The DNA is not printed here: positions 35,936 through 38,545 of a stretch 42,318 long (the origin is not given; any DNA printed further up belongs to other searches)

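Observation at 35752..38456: Phage-borne GT2 + KpsC/KpsS-like + TPR glycosyltransferase fusion with a 2-TM partner, antisense to the late genes and abutting the tailspike: candidate capsule/LPS conversion module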

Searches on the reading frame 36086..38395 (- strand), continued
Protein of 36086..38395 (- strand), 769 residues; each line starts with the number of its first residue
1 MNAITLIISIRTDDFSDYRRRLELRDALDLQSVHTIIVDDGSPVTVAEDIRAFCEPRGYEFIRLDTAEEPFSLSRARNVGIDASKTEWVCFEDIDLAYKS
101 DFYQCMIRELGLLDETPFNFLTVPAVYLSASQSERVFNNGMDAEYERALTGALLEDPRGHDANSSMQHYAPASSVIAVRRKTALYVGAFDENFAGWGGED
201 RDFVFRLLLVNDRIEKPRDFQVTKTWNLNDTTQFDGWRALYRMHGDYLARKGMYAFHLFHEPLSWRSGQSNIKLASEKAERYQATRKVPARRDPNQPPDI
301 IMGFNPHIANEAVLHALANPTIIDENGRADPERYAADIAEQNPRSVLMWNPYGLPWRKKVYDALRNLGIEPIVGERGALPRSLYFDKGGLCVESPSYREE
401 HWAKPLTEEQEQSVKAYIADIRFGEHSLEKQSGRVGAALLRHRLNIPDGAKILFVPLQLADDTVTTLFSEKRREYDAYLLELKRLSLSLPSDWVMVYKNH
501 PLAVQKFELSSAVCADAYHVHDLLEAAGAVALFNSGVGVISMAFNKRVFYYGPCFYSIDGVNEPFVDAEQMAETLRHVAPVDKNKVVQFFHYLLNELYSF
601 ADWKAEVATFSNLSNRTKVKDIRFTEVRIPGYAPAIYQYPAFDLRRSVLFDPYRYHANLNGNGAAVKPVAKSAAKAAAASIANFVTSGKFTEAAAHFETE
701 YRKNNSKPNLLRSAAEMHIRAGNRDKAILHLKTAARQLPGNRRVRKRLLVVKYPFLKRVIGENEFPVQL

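Call 37: find_related_loci(query=A1, collection=genome_contigs, flank=10000)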
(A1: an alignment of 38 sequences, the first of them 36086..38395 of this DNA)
Query A1 (769 aa) in genome_contigs; peptide patterns used: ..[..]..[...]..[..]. (x = any residue, [..] = any of these).
313 stretches matched a pattern; 115 encode a relative of the query (tblastn E <= 1e-3); the best 80 are kept; 80 distinct loci.
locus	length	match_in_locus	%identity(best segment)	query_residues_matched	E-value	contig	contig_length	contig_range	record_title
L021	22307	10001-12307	88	1-769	0e+0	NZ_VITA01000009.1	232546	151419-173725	Sinorhizobium medicae strain USDA1037 Ga0310605_109, whole genome shotgun sequence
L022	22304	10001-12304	74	4-769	0e+0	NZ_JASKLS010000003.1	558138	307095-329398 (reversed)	Sinorhizobium sp. 6-70 scaffold_2, whole genome shotgun sequence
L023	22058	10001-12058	52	2-682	0e+0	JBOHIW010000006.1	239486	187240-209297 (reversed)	MAG: Phyllobacterium sp. isolate SD8061_maxbin2.bin.1 NODE_8_length_239486_cov_6.507610, whole genome shotgun sequence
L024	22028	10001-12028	49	4-672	0e+0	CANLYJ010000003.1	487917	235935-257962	uncultured Rhodobacteraceae bacterium isolate 356.fasta genome assembly, contig: NODE_3, whole genome shotgun sequence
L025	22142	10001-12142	44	1-708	0e+0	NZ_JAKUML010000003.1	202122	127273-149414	Acinetobacter sedimenti strain A3.8 NODE_3_length_202122_cov_309.798768, whole genome shotgun sequence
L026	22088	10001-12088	45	4-693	0e+0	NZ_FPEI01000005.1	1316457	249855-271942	Hyphomicrobium sp. CS1BSMeth3, whole genome shotgun sequence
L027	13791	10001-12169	44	1-707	0e+0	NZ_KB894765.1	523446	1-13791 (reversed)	Brachymonas chironomi DSM 19884 C513DRAFT_scaffold00001.1, whole genome shotgun sequence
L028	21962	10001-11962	35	3-654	7e-125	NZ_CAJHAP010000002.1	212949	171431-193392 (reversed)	Psychrobacter okhotskensis isolate Psychrobacter okhotskensis MD17, whole genome shotgun sequence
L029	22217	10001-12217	34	3-759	6e-122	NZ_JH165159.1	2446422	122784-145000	Neisseria wadsworthii 9715 SCAFFOLD1, whole genome shotgun sequence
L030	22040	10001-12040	35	3-671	4e-121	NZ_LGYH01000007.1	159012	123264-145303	Neisseria sp. 83E34 contig_7, whole genome shotgun sequence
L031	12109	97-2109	34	3-662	2e-118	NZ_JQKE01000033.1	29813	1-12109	Stenoxybacter acetivorans DSM 19021 Q384DRAFT_scaffold00029.29_C, whole genome shotgun sequence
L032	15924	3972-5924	34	1-656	2e-109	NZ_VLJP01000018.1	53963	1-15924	Mesorhizobium sp. J18 MesJ18_scaffold_24, whole genome shotgun sequence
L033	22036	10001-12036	47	13-685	0e+0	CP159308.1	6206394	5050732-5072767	Achromobacter sp. M1 chromosome, complete genome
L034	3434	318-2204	34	1-631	7e-110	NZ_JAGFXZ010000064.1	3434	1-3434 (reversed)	Acinetobacter sp. BY419 Scaffold64, whole genome shotgun sequence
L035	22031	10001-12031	32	3-685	3e-107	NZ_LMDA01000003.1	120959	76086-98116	Rhizobium sp. Root1212 contig_11, whole genome shotgun sequence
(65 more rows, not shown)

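Call 41: search_protein_families(library=phrogs, proteins=[L016:1491-2240:+, L016:2197-3474:-, L016:5369-7000:+, L016:7074-7520:-, L016:12677-15166:-, L016:15219-17420:-, L016:17839-18444:-, L016:18444-19178:-, L016:19182-22067:-, L016:8968-9819:+], max_evalue=0.00001)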
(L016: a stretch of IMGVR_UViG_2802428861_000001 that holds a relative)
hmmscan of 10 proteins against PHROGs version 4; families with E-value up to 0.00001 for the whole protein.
L016:1491-2240:+ (249 aa): 0 families

L016:2197-3474:- (425 aa): 1 family
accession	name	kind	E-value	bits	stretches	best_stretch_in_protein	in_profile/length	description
phrog_114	-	DNA, RNA and nucleotide metabolism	2e-46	159.8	1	118-422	216-507/634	ATP-dependent DNA ligase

L016:5369-7000:+ (543 aa): 0 families

L016:7074-7520:- (148 aa): 1 family
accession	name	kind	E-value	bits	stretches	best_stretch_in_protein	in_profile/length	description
phrog_736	-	unknown function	5.7e-15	56.4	1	28-143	3-108/112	-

L016:12677-15166:- (829 aa): 4 families
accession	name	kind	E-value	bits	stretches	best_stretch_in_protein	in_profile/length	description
phrog_38233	-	tail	1.3e-83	282.5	1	2-258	2-269/896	tail fiber protein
phrog_4492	-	tail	8.6e-26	91.4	1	6-194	2-186/1096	tail fiber protein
phrog_14558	-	tail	3.5e-13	49.7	1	732-829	640-739/740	tail spike protein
phrog_7121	-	tail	3.4e-08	33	1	91-441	171-480/927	tail fiber protein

L016:15219-17420:- (733 aa): 2 families
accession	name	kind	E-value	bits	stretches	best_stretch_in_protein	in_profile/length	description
phrog_5616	-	tail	1.1e-212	709.8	1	21-674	6-685/873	tail fiber protein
phrog_31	-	tail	8.3e-16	58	1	191-457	465-731/1565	central tail fiber J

L016:17839-18444:- (201 aa): 1 family
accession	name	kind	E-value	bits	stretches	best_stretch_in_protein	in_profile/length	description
phrog_2048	-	tail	3.3e-50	172.2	1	1-199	176-361/390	tail protein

L016:18444-19178:- (244 aa): 2 families
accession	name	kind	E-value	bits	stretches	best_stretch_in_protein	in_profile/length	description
phrog_12948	-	tail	3.5e-116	387.4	1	4-244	1-234/234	tail protein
phrog_1302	-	tail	3.6e-06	27.6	1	186-244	142-200/201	distal tail protein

L016:19182-22067:- (961 aa): 7 families
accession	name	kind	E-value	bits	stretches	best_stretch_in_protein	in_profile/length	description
phrog_19914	-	tail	0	1623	1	1-961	1-946/946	tail length tape measure protein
phrog_8892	-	tail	2.8e-67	228.9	1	15-403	16-333/752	tail length tape measure protein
phrog_19487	-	tail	1.4e-22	80.9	1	77-258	69-233/1147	tail length tape measure protein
phrog_25241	-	tail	1.8e-22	80.8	1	86-270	28-213/810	tail length tape measure protein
phrog_20862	-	unknown function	3e-19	69.7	1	17-208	45-238/698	-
phrog_24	-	tail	1e-10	41.5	1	166-243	261-338/1151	tail length tape measure protein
phrog_3827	-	tail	8.4e-07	29.5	1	169-237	218-282/393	tail length tape measure protein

L016:8968-9819:+ (283 aa): 2 families
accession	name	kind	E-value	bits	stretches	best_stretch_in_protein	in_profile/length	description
phrog_6608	-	other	1.3e-28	100.6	1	44-198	23-171/184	methyltransferase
phrog_8858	-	moron, auxiliary metabolic gene and host takeover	4.4e-16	59.7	1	49-193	242-378/395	glycosyltransferase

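Call 42: find_encoding_contigs(protein=P0055, flank=10000, max_places=1)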
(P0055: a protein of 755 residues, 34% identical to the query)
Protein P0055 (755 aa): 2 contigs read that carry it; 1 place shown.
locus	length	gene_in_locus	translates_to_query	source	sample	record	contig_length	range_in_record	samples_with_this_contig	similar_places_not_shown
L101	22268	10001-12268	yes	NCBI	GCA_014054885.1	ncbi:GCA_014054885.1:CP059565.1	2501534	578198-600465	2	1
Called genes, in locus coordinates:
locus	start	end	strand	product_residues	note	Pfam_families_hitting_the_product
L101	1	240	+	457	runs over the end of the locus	PF10396:TrmE_N, PF03193:RsgA_GTPase (faint), PF00009:GTP_EFTU (faint), PF12631:MnmE_helical, PF01926:MMR_HSR1, PF02421:FeoB_N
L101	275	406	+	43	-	-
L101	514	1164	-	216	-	PF00005:ABC_tran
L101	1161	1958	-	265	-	PF01061:ABC2_membrane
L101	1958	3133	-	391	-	-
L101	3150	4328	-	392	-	PF02563:Poly_export, PF22461:SLBB_2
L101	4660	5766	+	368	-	PF11380:Stealth_CR2, PF17102:Stealth_CR3 (faint)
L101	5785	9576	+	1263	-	PF00535:Glycos_transf_2, PF10111:Glyco_tranf_2_2, PF13641:Glyco_tranf_2_3 (weak), PF04464:Glyphos_transf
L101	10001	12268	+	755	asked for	PF00535:Glycos_transf_2 (faint), PF10111:Glyco_tranf_2_2, PF02709:Glyco_transf_7C, PF05159:Capsule_synth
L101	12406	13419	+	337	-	PF00106:adh_short (faint), PF01073:3Beta_HSD, PF01370:Epimerase, PF02719:Polysacc_synt_2, PF04321:RmlD_sub_bind, PF07993:NAD_binding_4, PF08659:KR (weak), PF16363:GDP_Man_Dehyd, +1 more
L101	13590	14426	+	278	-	PF00793:DAHP_synth_1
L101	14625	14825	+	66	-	-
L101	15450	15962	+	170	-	PF07963:N_methyl, PF00114:Pilin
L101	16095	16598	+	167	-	PF07963:N_methyl, PF00114:Pilin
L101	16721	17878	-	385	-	PF04389:Peptidase_M28 (faint), PF01546:Peptidase_M20, PF07687:M20_dimer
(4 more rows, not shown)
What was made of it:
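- On Single-chain bifunctional polymerases of ABC-transporter-dependent (group 2-like) capsules (CsaA, KrkA, K4CP type): N. wadsworthii ctrABCD locus (call 42).
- N. wadsworthii has CtrABCD-type export genes plus a KdsA-type gene (call 42).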

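Call 43: find_encoding_contigs(protein=P0030, flank=10000, max_places=1)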
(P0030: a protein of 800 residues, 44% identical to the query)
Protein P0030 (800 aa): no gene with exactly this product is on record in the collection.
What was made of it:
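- Tried and rejected: The context look-up for the Agrobacterium homologue P0030 failed because the protein is not on record (call 43).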

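Call 44: find_encoding_contigs(protein=P0011, flank=10000, max_places=1)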
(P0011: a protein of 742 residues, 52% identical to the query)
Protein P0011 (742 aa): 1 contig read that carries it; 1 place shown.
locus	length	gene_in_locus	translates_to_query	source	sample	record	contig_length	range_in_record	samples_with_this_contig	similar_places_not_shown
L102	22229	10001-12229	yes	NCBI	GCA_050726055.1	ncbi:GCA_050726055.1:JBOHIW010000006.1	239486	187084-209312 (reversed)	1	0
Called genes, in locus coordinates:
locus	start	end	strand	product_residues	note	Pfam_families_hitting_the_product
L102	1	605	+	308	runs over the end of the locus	PF02899:Phage_int_SAM_1, PF13495:Phage_int_SAM_4 (weak), PF00589:Phage_integrase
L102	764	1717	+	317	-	PF03255:ACCA, PF01039:Carboxyl_trans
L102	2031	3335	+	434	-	PF03734:YkuD (faint)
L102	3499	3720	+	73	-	PF01206:TusA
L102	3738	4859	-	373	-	PF02492:cobW, PF07683:CobW_C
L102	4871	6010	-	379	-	PF13354:Beta-lactamase2, PF00144:Beta-lactamase (faint), PF00768:Peptidase_S11, PF02113:Peptidase_S13 (faint)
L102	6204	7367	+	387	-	PF01546:Peptidase_M20, PF07687:M20_dimer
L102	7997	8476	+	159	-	-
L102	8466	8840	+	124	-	PF01381:HTH_3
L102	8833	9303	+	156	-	-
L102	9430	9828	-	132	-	PF23812:Phage_TAC_18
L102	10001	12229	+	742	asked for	PF00535:Glycos_transf_2, PF10111:Glyco_tranf_2_2, PF02709:Glyco_transf_7C (weak), PF05159:Capsule_synth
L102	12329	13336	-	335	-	PF02653:BPD_transp_2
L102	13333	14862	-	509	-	PF02367:TsaE (faint), PF02463:SMC_N (faint), PF00005:ABC_tran, PF09818:ABC_ATPase (faint), PF13245:AAA_19 (faint), PF13555:AAA_29 (faint), PF13304:AAA_21 (faint), PF00005:ABC_tran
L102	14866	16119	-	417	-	PF08309:LVIVD (faint)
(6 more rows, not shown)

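Call 62: search_protein_families(library=pfam, proteins=[L016:8968-9819:+], max_evalue=0.01)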
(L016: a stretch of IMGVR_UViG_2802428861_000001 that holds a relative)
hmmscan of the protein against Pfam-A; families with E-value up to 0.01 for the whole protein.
L016:8968-9819:+ (283 aa): 2 families
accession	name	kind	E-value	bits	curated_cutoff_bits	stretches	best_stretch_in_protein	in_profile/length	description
PF05711.17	TylF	-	5e-11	42.8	23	1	109-165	173-225/264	Macrocin-O-methyltransferase (TylF)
PF13578.12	Methyltransf_24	-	2.1e-07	32.2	26.3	1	55-169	1-104/105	Methyltransferase domain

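Call 67: search_protein_families(library=padloc, proteins=[window:36086-38395:-], max_evalue=0.01)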
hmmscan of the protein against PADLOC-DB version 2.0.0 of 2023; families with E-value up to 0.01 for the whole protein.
window:36086-38395:- (769 aa): 0 families

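Call 102: search_dna_similar(query=window:36086-38395:-, collection=plasmids, mode=protein, max_rows=15)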
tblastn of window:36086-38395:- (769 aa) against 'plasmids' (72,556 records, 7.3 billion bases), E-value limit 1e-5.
Records with a match: 54; places in all: 61; records where one place covers at least 80% of the query: 28.
Best place of each record, by identity: 80-90% 1; <60% 53.
By first word of the organism name: Sinorhizobium 29; Streptomyces 16; Shinella 3; Rhizobium 3; Citrobacter 1; Escherichia 1; Nocardia 1.
By predicted mobility (MOB-suite, as given by PLSDB): mobilizable 28; non-mobilizable 22; conjugative 4.
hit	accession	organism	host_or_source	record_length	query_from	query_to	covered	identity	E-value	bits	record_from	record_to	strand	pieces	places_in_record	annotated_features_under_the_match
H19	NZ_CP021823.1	Sinorhizobium meliloti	Medicago truncatula,Single Cell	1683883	1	769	100%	84.3%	0e+0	1270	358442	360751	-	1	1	none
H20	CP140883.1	Sinorhizobium meliloti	Medicago lupulina,whole organism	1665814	32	768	96%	34.2%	1e-98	343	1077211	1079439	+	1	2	glycosyltransferase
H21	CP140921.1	Sinorhizobium meliloti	Medicago lupulina,whole organism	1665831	32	768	96%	34.2%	1e-98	343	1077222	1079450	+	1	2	glycosyltransferase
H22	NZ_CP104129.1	Sinorhizobium sp. M103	Phaseolus vulgaris,cell ...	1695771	31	741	92%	30.1%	2e-75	310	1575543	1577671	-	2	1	none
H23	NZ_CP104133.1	Sinorhizobium sp. K101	Phaseolus vulgaris,cell ...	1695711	31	741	92%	30.0%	1e-84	301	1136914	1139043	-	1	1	none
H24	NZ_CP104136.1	Sinorhizobium sp. C101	Phaseolus vulgaris,cell ...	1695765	31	741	92%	30.0%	1e-84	301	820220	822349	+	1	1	record has no annotation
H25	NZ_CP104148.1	Sinorhizobium medicae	Trigonella foenum-graecum,cell culture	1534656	32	741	92%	30.0%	4e-81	291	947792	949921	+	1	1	none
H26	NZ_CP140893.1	Sinorhizobium medicae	Medicago lupulina,whole organism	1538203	32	741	92%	29.8%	4e-81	291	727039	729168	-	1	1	none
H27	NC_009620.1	Sinorhizobium medicae WSM419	-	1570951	32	741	92%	29.6%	1e-80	290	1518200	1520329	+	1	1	none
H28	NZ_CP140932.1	Sinorhizobium medicae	Medicago lupulina,whole organism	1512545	32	741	92%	29.6%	1e-80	290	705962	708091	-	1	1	none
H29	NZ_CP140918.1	Sinorhizobium medicae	Medicago lupulina,whole organism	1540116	32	741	92%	29.6%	1e-80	290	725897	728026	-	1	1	none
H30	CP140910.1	Sinorhizobium medicae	Medicago lupulina,whole organism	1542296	32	741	92%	29.6%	1e-80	290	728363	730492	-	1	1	galactosyltransferase-related protein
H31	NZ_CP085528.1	Sinorhizobium meliloti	Medicago,cell culture,lupulina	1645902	32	741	92%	28.0%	2e-65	245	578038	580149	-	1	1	none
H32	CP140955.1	Sinorhizobium meliloti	Medicago lupulina,whole organism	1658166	35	767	95%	26.4%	3e-38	162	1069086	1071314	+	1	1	glycosyltransferase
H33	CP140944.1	Sinorhizobium meliloti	Medicago lupulina,whole organism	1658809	35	767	95%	26.4%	3e-38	162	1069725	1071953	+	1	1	glycosyltransferase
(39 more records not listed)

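Call 103: get_annotated_region(hit=H19, flank=12000)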
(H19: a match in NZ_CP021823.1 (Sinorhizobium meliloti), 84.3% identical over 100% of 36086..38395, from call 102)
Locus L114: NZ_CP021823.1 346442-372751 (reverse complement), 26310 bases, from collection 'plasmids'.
description: Sinorhizobium meliloti strain KH46 plasmid psymB, complete sequence
organism: Sinorhizobium meliloti (NCBI taxid 382)
taxonomy: Bacteria; Pseudomonadota; Alphaproteobacteria; Hyphomicrobiales; Rhizobiaceae; Sinorhizobium; Sinorhizobium meliloti
host: -; source: Medicago truncatula,Single Cell; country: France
typing (MOB-suite, as given by PLSDB): mobilizable; relaxase MOBQ
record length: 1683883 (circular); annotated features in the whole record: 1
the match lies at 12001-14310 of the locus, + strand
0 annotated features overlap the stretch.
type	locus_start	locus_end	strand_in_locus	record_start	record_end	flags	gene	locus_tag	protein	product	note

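Call 104: get_annotated_region(hit=H20, flank=10000)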
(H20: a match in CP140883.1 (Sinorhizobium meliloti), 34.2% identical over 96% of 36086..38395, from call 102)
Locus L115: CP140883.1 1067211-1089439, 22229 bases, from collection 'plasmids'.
description: Sinorhizobium meliloti strain ml46 plasmid pSymB, complete sequence
organism: Sinorhizobium meliloti (NCBI taxid 382)
taxonomy: Bacteria; Pseudomonadota; Alphaproteobacteria; Hyphomicrobiales; Rhizobiaceae; Sinorhizobium; Sinorhizobium meliloti
host: -; source: Medicago lupulina,whole organism; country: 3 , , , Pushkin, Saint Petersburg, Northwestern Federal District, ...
typing (MOB-suite, as given by PLSDB): mobilizable; relaxase MOBQ
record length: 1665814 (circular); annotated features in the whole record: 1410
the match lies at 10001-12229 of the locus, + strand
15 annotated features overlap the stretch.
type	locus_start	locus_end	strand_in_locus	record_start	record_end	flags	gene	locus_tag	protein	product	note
CDS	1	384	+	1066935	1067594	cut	-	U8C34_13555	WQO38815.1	ABC transporter ATP-binding protein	-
CDS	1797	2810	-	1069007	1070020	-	-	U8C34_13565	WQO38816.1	KpsF/GutQ family sugar-phosphate isomerase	-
CDS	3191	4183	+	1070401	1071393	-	galE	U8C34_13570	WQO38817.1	UDP-glucose 4-epimerase GalE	-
CDS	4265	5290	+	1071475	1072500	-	-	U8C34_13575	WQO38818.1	capsular polysaccharide biosynthesis protein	-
CDS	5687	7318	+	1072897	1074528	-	-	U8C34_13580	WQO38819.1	calcium-binding protein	-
CDS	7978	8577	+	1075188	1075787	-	-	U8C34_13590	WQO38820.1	hypothetical protein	-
CDS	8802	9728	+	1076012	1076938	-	-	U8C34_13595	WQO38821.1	methyltransferase domain-containing protein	-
CDS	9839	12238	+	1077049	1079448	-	-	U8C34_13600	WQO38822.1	glycosyltransferase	-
CDS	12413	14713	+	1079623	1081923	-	-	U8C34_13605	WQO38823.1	galactosyltransferase-related protein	-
CDS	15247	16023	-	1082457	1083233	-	-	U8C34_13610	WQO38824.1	ABC transporter permease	-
CDS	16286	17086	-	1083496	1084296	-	-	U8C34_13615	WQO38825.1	3-methyl-2-oxobutanoate hydroxymethyltransferase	-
CDS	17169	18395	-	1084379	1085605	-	-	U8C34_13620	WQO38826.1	FAD-dependent oxidoreductase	-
CDS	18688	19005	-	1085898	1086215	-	-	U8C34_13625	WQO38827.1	MocE family 2Fe-2S type ferredoxin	-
CDS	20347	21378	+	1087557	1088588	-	-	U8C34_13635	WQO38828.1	LacI family DNA-binding transcriptional regulator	-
CDS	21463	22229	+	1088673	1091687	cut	-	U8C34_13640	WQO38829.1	AsmA family protein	-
